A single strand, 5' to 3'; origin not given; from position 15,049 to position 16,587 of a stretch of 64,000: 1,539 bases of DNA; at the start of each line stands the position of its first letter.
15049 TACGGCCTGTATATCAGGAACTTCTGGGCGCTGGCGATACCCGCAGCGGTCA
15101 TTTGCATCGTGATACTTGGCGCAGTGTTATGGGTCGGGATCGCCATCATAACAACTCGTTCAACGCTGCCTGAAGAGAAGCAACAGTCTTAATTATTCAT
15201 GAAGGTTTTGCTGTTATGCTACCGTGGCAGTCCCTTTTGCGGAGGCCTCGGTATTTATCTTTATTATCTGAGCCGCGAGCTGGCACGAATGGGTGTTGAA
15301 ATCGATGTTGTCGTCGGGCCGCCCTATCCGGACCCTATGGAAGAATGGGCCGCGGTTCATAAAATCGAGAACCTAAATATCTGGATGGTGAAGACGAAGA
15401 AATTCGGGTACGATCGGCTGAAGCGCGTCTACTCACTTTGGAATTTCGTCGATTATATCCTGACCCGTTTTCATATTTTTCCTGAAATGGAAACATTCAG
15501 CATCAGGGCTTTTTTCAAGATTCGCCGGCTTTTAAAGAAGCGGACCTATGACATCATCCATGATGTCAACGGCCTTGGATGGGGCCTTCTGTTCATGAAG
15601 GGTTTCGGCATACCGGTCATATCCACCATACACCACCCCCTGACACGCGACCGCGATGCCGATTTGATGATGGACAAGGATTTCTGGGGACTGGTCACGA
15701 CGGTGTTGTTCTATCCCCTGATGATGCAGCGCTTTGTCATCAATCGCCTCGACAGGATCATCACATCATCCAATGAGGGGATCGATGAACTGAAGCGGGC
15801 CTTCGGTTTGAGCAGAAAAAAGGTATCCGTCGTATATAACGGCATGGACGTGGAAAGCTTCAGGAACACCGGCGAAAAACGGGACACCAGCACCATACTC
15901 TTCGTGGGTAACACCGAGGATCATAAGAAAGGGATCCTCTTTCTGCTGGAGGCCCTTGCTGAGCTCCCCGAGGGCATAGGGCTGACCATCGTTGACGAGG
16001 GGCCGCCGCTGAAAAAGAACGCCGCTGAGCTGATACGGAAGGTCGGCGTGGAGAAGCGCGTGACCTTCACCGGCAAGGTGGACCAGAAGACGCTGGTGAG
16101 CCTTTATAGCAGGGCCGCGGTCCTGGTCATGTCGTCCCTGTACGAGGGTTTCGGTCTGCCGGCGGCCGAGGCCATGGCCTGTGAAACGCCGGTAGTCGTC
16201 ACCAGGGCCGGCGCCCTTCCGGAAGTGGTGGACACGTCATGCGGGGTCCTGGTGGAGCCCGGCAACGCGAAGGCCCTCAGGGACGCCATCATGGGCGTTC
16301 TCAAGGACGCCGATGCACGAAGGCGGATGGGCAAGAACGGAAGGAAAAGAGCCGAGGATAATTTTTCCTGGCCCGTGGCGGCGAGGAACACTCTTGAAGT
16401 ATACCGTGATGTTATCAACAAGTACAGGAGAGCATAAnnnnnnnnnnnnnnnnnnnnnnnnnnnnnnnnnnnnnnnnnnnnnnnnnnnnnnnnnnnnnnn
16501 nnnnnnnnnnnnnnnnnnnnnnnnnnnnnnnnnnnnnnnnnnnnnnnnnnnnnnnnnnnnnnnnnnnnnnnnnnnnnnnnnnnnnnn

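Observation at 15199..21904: GT4 + GT4 + SAM-methyltransferase + multidomain OmpA outer-membrane protein + MPGP-like phosphatase cluster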

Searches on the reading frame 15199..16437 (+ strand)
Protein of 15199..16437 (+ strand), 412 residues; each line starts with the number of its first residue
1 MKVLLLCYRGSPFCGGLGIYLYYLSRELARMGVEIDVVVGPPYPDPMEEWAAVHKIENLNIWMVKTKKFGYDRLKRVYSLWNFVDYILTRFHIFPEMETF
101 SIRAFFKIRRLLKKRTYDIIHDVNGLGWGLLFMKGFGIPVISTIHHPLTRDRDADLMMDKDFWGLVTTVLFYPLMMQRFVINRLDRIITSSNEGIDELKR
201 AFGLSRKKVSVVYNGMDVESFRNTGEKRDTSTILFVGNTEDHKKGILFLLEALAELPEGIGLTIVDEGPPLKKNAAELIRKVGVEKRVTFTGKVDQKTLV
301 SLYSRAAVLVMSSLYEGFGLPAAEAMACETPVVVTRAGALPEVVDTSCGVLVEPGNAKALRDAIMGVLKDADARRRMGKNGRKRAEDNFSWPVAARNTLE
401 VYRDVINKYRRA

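Call 3: search_protein_families(library=pfam, proteins=[window:15199-16437:+])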
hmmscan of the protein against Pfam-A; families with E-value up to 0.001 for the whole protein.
window:15199-16437:+ (412 aa): 7 families
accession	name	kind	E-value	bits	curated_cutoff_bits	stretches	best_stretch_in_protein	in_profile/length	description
PF00534.26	Glycos_transf_1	-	2.1e-37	128.7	26.4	1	220-384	5-172/172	Glycosyl transferases group 1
PF13692.12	Glyco_trans_1_4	-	6.4e-32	111.2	27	1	232-370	3-142/142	Glycosyl transferases group 1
PF13439.12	Glyco_transf_4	-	6.6e-26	91.8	28.5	1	15-219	2-169/170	Glycosyltransferase Family 4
PF13579.12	Glyco_trans_4_4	-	3.5e-17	63.6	29.7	1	15-215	1-158/158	Glycosyl transferase 4-like domain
PF20706.3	GT4-conflict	-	6.7e-16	58.7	26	1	204-396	169-383/385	Family 4 Glycosyltransferase in conflict systems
PF13524.12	Glyco_trans_1_2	-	7.1e-09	36.2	25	1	249-396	5-140/144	Glycosyl transferase-like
PF02350.25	Epimerase_2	-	0.00029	20.2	30.6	1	240-378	195-327/347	UDP-N-acetylglucosamine 2-epimerase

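Call 4: search_protein_families(library=ncbifam, proteins=[window:15199-16437:+])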
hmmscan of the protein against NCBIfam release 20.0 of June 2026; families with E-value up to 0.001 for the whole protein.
window:15199-16437:+ (412 aa): 41 families (the best 25 are shown)
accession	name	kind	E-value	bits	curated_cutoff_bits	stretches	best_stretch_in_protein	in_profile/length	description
TIGR02149.1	glgA_Coryne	subfamily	2.5e-37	129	302.4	1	178-406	139-391/391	glycogen synthase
TIGR03449.1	mycothiol_MshA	equivalog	8e-36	123.8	462.5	1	113-407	99-405/406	D-inositol-3-phosphate glycosyltransferase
TIGR03999.1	thiol_BshA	equivalog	3e-28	98.8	273.7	1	177-406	138-374/375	N-acetyl-alpha-D-glucosaminyl L-malate synthase BshA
TIGR03088.1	stp2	hypoth_equivalog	3.3e-28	98.8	409.05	1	176-405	129-373/374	TIGR03088 family PEP-CTERM/XrtA system glycosyltransferase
NF041876.1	EPS_EpsE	equivalog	4.6e-27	95.3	400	1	205-395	184-386/389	exopolysaccharide biosynthesis GT4 family glycosyltransferase EpsE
NF041010.1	glycosy_Agl16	equivalog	1.7e-25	89.6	575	1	175-404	125-350/352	glycosylation protein Agl16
NF053787.1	GlcN_PG_synth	equivalog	2.3e-24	85.9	480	1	211-406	168-360/361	N-acetylglucosaminyl phosphatidylglycerol synthase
TIGR04047.1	MSMEG_0565_glyc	hypoth_equivalog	2.9e-24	85.8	259.85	1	181-403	136-372/373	MSMEG_0565 family glycosyltransferase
NF050063.1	ProtGlycPglJ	equivalog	4.6e-23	82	500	1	175-390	136-352/363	N-acetylgalactosamine-N,N'-diacetylbacillosaminyl-diphospho-undecaprenol 4-alpha-N-acetylgalactosaminyltransferase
NF038295.1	EPS_HpsP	equivalog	5.3e-23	81.7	550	1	223-406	200-388/388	hormogonium polysaccharide biosynthesis glycosyltransferase HpsP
TIGR04157.1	glyco_rSAM_CFB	subfamily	1.5e-20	73.6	400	1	179-401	165-405/406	TIGR04157 family glycosyltransferase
NF047684.1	TeichurnBiosyTuaC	equivalog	5.2e-19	68.4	550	1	228-406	217-390/391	teichuronic acid biosynthesis protein TuaC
TIGR02095.1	glgA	subfamily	6.9e-16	58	328.45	1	228-404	292-476/477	glycogen/starch synthase, ADP-glucose type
TIGR04063.1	stp3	hypoth_equivalog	4.1e-15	55.6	442.05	1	176-406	150-396/397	TIGR04063 family PEP-CTERM/XrtA system glycosyltransferase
NF038298.1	EPS_HpsO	equivalog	5.4e-15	55.1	575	1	176-405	139-387/388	hormogonium polysaccharide biosynthesis glycosyltransferase HpsO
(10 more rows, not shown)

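Call 8: find_homologous_proteins(query=window:15199-16434:+)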
Query window:15199-16434:+ (412 aa): 3641 proteins with E <= 0.001 among 8000 candidates; the best 120 are listed.
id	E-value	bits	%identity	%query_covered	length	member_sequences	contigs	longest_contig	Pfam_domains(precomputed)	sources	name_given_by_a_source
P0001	2.9e-277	937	100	100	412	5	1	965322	PF00534.27,PF13579.13,PF13524.13,PF13439.13,PF20706.4,PF13692.13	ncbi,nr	ncbi:MAG: glycosyltransferase family 4 protein [Spirochaetes bacterium]|nr:glycosyltransferase famil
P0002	9.9e-263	889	93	100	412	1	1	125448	PF00534.27,PF13579.13,PF13524.13,PF13439.13,PF20706.4,PF13692.13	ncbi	-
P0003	1.1e-254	863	90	100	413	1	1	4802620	PF00534.27,PF13579.13,PF02350.26,PF13524.13,PF13439.13,PF20706.4,PF13692.13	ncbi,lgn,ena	-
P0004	1.1e-250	849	87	100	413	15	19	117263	PF00534.27,PF13579.13,PF13524.13,PF13439.13,PF20706.4,PF13692.13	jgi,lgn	-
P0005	1.9e-249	845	88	100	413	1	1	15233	PF00534.27,PF13579.13,PF13524.13,PF13439.13,PF20706.4,PF13692.13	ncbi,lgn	-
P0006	6.1e-247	837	87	100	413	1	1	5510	PF00534.27,PF13579.13,PF13524.13,PF13439.13,PF20706.4,PF13692.13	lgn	-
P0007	5.1e-238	808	84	100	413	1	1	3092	PF00534.27,PF13579.13,PF13524.13,PF13439.13,PF20706.4,PF13692.13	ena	-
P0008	2.2e-237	806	84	100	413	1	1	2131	PF00534.27,PF13579.13,PF13524.13,PF13439.13,PF20706.4,PF13692.13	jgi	jgi:glycosyltransferase involved in cell wall biosynthesis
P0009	1.9e-235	799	83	100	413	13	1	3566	PF00534.27,PF13579.13,PF13524.13,PF13439.13,PF20706.4,PF13692.13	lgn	-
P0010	3.0e-235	799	83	100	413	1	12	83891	PF00534.27,PF13579.13,PF13524.13,PF13439.13,PF20706.4,PF13692.13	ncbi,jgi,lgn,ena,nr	ncbi:MAG TPA: glycosyltransferase family 4 protein [Spirochaetota bacterium]|nr:glycosyltransferase 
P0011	3.3e-235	799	82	100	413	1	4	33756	PF00534.27,PF13579.13,PF13524.13,PF13439.13,PF20706.4,PF13692.13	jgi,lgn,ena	jgi:glycosyltransferase involved in cell wall biosynthesis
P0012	5.9e-235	798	83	100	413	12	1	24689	PF00534.27,PF13579.13,PF13524.13,PF13439.13,PF20706.4,PF13692.13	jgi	jgi:glycosyltransferase involved in cell wall biosynthesis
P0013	2.9e-234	795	83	100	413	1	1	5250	PF00534.27,PF13579.13,PF13524.13,PF13439.13,PF20706.4,PF13692.13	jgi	jgi:glycosyltransferase involved in cell wall biosynthesis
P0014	1.7e-232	790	82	100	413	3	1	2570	PF00534.27,PF13579.13,PF13524.13,PF13439.13,PF20706.4,PF13692.13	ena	-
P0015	9.8e-232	787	82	100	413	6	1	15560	PF00534.27,PF13579.13,PF13524.13,PF13439.13,PF20706.4,PF13692.13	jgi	jgi:glycosyltransferase involved in cell wall biosynthesis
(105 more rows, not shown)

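Call 11: find_related_loci(query=A1, collection=genome_contigs, flank=10000)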
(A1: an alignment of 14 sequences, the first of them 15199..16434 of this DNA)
Query A1 (412 aa) in genome_contigs; peptide patterns used: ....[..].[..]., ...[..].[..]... (x = any residue, [..] = any of these).
268 stretches matched a pattern; 218 encode a relative of the query (tblastn E <= 1e-3); the best 80 are kept; 80 distinct loci.
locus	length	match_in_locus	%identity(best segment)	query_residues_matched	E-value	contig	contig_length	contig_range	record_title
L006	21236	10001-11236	87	1-412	0e+0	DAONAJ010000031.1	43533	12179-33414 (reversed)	MAG TPA_asm: Spirochaetota bacterium isolate AMR_MDS_3976 NODE_626_length_43533_cov_8.026197, whole genome shotgun seque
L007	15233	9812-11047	88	1-412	0e+0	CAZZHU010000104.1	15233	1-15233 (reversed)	MAG TPA_asm: uncultured Leptospirales bacterium isolate SRP192927_co6_673 genome assembly, contig: NODE_9139_length_1523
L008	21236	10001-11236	86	1-412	0e+0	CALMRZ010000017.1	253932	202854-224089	MAG TPA_asm: uncultured Spirochaetes bacterium isolate SRR5007357_bin.202_CONCOCT_v1.1_MAG genome assembly, contig: ERZ7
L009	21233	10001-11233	90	1-411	0e+0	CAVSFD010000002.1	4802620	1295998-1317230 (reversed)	MAG: uncultured Spirochaetota bacterium isolate MFD02979.bin.1.65 genome assembly, contig: contig_47028, whole genome sh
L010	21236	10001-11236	89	1-412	0e+0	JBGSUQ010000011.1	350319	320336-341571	MAG: Spirochaetota bacterium isolate JTS-AC436 k141_1205759, whole genome shotgun sequence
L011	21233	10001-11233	82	1-411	0e+0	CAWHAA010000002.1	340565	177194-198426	MAG: uncultured Spirochaetota bacterium isolate MFD04716.bin.2.40 genome assembly, contig: contig_12003, whole genome sh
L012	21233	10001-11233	81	1-411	0e+0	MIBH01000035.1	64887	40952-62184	MAG: Spirochaetes bacterium RBG_13_51_14 RBG_13_scaffold_252, whole genome shotgun sequence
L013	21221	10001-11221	74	1-407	0e+0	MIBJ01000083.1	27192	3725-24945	MAG: Spirochaetes bacterium RBG_16_49_21 RBG_16_scaffold_980, whole genome shotgun sequence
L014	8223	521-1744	72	1-408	0e+0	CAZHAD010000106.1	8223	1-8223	MAG TPA_asm: uncultured Leptospirales bacterium isolate SRP185410_co2_360 genome assembly, contig: NODE_11649_length_822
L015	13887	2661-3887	71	1-412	0e+0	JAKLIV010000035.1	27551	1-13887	MAG: Spirochaetes bacterium isolate RA.bin95 RA.bin95_35, whole genome shotgun sequence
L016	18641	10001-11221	70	1-410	0e+0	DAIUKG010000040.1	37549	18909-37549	MAG TPA_asm: Spirochaetota bacterium isolate CTOTU18769 NODE_856_length_37549_cov_11.408839, whole genome shotgun sequen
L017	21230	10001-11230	68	1-410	0e+0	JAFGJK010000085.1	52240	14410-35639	MAG: Spirochaetes bacterium isolate Zod_Metabat.271 k87_7625405, whole genome shotgun sequence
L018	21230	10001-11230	67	1-410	0e+0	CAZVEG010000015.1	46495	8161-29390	MAG TPA_asm: uncultured Leptospirales bacterium isolate binchicken_co269_219 genome assembly, contig: NODE_656_length_46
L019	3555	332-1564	68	1-410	0e+0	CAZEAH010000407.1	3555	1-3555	MAG TPA_asm: uncultured Leptospirales bacterium isolate binchicken_co58_57 genome assembly, contig: NODE_21001_length_35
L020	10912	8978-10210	67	1-410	0e+0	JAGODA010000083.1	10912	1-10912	MAG: Spirochaetes bacterium isolate Go_SlDig_bin_136 Go_SlDig_18259_length_10912_cov_4.826796, whole genome shotgun sequ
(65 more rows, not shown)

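Call 17: search_solved_structures(query=window:15199-16434:+, max_evalue=1e-10)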
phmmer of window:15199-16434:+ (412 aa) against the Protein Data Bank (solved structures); distinct sequences matched with E-value up to 1e-10: 15.
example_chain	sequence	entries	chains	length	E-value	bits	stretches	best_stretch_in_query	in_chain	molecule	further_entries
7qsg_A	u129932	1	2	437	1.2e-64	221.9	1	1-407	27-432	D-inositol 3-phosphate glycosyltransferase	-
6kih_A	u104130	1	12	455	7.8e-30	107.2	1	228-405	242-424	Tll1590 protein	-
3c4q_A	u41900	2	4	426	1.1e-24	90.3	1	10-406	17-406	Predicted glycosyltransferases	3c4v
3c48_A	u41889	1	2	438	1.2e-24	90.1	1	10-406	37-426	Predicted glycosyltransferases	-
5d00_A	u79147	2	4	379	5e-18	68.3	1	168-405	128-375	N-acetyl-alpha-D-glucosaminyl L-malate synthase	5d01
5i45_A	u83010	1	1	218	1e-17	67.3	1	255-408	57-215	Glycosyl transferases group 1 family protein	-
2jjm_A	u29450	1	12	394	1.5e-17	66.8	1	179-406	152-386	GLYCOSYL TRANSFERASE, GROUP 1 FAMILY PROTEIN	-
3mbo_A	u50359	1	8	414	1.8e-17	66.5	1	179-406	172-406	Glycosyltransferase, group 1 family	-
6tvp_A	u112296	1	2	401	8.7e-16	61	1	178-405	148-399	Alpha-maltose-1-phosphate synthase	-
2r60_A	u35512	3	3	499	2.4e-15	59.6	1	302-407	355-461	Glycosyl transferase, group 1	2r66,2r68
3fro_A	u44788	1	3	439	1.6e-13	53.5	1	1-407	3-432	GlgA glycogen synthase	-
2bis_A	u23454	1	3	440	1.6e-13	53.5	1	1-407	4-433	GLGA GLYCOGEN SYNTHASE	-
4n9w_A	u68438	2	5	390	4e-13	52.2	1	211-405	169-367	GDP-mannose-dependent alpha-(1-2)-phosphatidylinositol mannosyltransferase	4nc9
2gej_A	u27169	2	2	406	4.7e-13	52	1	211-405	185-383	PHOSPHATIDYLINOSITOL MANNOSYLTRANSFERASE (PimA)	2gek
3l01_A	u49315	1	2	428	5.6e-13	51.7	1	1-402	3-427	GlgA glycogen synthase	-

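Call 34: search_protein_families(library=ncbifam, proteins=[L018:8534-9508:+, L018:13260-14210:+, L009:17411-18412:-], max_evalue=0.00001)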
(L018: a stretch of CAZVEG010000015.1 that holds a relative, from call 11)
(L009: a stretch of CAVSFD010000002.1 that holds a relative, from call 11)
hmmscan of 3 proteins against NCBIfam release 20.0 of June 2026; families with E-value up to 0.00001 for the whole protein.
L018:8534-9508:+ (324 aa): 18 families
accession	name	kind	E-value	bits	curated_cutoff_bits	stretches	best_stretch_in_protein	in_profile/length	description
NF003808.0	PRK05396.1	equivalog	1.4e-32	113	380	1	98-322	120-338/341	L-threonine 3-dehydrogenase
TIGR00692.1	tdh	equivalog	1.4e-32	113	458.35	1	99-310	119-328/340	L-threonine 3-dehydrogenase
NF041097.1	keto_inos_dh_IolM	equivalog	2.5e-31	108.7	450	1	144-320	208-387/389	scyllo-inosose 3-dehydrogenase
NF007375.0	PRK09880.1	equivalog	1.6e-30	106.1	469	1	90-324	117-343/344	L-idonate 5-dehydrogenase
NF007489.0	PRK10083.1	equivalog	3.3e-24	85.5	376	1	140-324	157-337/339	Zn-dependent oxidoreductase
TIGR03451.1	mycoS_dep_FDH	equivalog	3.8e-24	85.2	512.9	1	141-311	175-347/358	S-(hydroxymethyl)mycothiol dehydrogenase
TIGR03989.1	Rxyl_3153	subfamily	5.3e-20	72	440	1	144-308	188-356/370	NDMA-dependent alcohol dehydrogenase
NF007642.0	PRK10309.1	equivalog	5.1e-18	65.4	550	1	98-322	116-344/347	galactitol-1-phosphate 5-dehydrogenase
TIGR03366.1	HpnZ_proposed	hypoth_equivalog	7.1e-15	55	328.1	1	143-246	156-256/315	putative phosphonate catabolism associated alcohol dehydrogenase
NF010344.0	PRK13771.1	subfamily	3.7e-14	52.4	349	2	17-90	11-83/334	putative alcohol dehydrogenase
TIGR02818.1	adh_III_F_hyde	equivalog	2.1e-13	50.1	543.95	1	143-322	186-366/368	S-(hydroxymethyl)glutathione dehydrogenase/class III alcohol dehydrogenase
TIGR01202.1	bchC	equivalog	3.4e-13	49.4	291.25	1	66-322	61-307/308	chlorophyll synthesis pathway protein BchC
NF041172.1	AcrlCoa_red_Thmprot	equivalog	3.4e-13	49.2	500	1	8-90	1-83/334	acryloyl-CoA reductase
NF006940.0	PRK09422.1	equivalog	9e-13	47.9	344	1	144-248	163-265/338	alcohol dehydrogenase AdhP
TIGR02824.1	quinone_pig3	subfamily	4.3e-12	45.7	296.8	1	14-267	10-262/325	putative NAD(P)H quinone oxidoreductase, PIG3 family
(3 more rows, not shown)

L018:13260-14210:+ (316 aa): 0 families

L009:17411-18412:- (333 aa): 0 families

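Call 35: search_protein_families(library=pfam, proteins=[L018:8534-9508:+, L018:13260-14210:+, L009:17411-18412:-], max_evalue=0.001)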
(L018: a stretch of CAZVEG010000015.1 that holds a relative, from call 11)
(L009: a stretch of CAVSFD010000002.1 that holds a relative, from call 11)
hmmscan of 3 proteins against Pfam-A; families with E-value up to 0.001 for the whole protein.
L018:8534-9508:+ (324 aa): 4 families
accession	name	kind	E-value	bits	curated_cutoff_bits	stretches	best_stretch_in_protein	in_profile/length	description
PF00107.32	ADH_zinc_N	-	9.1e-22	77.8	31.8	1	153-283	1-127/129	Zinc-binding dehydrogenase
PF08240.17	ADH_N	-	3e-09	37.5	23.5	1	31-92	2-63/104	Alcohol dehydrogenase GroES-like domain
PF16912.11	Glu_dehyd_C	-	5.6e-08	32.9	34.9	1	144-324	32-211/211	Glucose dehydrogenase C-terminus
PF13602.12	ADH_zinc_N_2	-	1.8e-05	26.1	27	1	186-309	1-122/134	Zinc-binding dehydrogenase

L018:13260-14210:+ (316 aa): 5 families
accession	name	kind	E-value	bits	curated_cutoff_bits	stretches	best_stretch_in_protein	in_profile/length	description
PF00891.24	Methyltransf_2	-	3.7e-09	36.7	22.3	1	128-297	38-210/210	O-methyltransferase domain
PF13489.12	Methyltransf_23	-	3.7e-08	33.7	27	1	140-299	8-162/164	Methyltransferase domain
PF13649.12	Methyltransf_25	-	1.2e-07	32.7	27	1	159-250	1-97/97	Methyltransferase domain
PF08100.18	Dimerisation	-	2e-07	31.2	25.6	1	21-81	25-91/93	O-methyltransferase dimerisation domain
PF08241.18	Methyltransf_11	-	4.5e-07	30.9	21.2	1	161-253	2-94/95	Methyltransferase domain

L009:17411-18412:- (333 aa): 0 families

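Call 72: search_solved_structures(query=A1, max_evalue=1e-15)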
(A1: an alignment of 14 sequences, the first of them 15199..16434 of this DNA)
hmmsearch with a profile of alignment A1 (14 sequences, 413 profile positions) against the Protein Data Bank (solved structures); distinct sequences matched with E-value up to 1e-15: 25.
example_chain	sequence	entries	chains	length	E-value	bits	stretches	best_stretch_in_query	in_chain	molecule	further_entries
7qsg_A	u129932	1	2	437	3.7e-76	259.9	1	1-408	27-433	D-inositol 3-phosphate glycosyltransferase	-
6kih_A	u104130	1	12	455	7.6e-39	137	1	229-405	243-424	Tll1590 protein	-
3c4q_A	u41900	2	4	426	6.4e-30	107.6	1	177-408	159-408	Predicted glycosyltransferases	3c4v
3c48_A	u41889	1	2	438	7.2e-30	107.4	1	177-408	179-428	Predicted glycosyltransferases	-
6tvp_A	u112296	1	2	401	1.5e-24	89.9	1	177-405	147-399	Alpha-maltose-1-phosphate synthase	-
3mbo_A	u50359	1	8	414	8.4e-24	87.4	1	178-408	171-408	Glycosyltransferase, group 1 family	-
2jjm_A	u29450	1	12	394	8.4e-24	87.4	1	178-408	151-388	GLYCOSYL TRANSFERASE, GROUP 1 FAMILY PROTEIN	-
5i45_A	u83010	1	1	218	3e-23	85.6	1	252-410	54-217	Glycosyl transferases group 1 family protein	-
3fro_A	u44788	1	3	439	3.9e-22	82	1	99-407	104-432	GlgA glycogen synthase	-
2bis_A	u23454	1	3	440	3.9e-22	82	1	99-407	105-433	GLGA GLYCOGEN SYNTHASE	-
3l01_A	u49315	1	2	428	1.9e-21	79.7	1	99-402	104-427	GlgA glycogen synthase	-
5d00_A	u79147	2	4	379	3.6e-21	78.8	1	163-404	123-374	N-acetyl-alpha-D-glucosaminyl L-malate synthase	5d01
2r60_A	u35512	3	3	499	2.3e-19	72.8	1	301-407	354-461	Glycosyl transferase, group 1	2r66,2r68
4n9w_A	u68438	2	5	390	8.5e-18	67.7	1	212-405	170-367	GDP-mannose-dependent alpha-(1-2)-phosphatidylinositol mannosyltransferase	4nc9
2gej_A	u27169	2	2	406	9.9e-18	67.5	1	212-405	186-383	PHOSPHATIDYLINOSITOL MANNOSYLTRANSFERASE (PimA)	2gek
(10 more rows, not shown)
